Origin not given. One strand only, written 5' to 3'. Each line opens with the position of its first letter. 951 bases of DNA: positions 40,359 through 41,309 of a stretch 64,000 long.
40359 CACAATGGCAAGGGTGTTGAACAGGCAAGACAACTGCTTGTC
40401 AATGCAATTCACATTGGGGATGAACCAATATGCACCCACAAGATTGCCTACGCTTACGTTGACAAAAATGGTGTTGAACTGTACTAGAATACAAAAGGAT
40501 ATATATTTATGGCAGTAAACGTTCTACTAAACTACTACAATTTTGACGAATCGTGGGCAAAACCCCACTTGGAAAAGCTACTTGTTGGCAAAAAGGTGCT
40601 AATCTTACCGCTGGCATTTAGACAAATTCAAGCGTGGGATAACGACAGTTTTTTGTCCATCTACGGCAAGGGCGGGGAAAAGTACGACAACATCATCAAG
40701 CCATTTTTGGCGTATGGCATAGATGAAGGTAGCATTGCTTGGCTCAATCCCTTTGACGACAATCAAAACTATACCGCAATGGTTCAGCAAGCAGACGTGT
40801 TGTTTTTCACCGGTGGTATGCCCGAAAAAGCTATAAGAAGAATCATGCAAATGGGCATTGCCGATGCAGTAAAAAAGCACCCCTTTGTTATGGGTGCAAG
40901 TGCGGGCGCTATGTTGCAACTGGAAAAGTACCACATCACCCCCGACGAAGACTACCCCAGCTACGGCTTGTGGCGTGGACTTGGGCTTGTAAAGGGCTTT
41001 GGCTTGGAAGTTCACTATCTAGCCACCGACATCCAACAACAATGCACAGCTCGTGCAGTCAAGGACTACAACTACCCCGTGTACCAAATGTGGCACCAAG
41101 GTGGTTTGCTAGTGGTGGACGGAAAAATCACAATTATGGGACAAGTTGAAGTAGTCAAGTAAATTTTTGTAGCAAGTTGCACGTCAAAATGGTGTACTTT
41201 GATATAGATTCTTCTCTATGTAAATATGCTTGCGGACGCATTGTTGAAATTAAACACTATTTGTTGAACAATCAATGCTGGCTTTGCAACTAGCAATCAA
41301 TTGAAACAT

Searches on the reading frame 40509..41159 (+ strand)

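Call 82: search_protein_families(library=pfam, max_evalue=0.01, proteins=[window:40509-41159:+])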
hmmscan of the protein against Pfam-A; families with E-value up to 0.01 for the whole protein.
window:40509-41159:+ (217 aa): 1 family
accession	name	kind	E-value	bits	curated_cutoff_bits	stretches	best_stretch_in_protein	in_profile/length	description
PF03575.23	Peptidase_S51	-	8.2e-05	22.8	23.9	1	88-208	76-204/206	Peptidase family S51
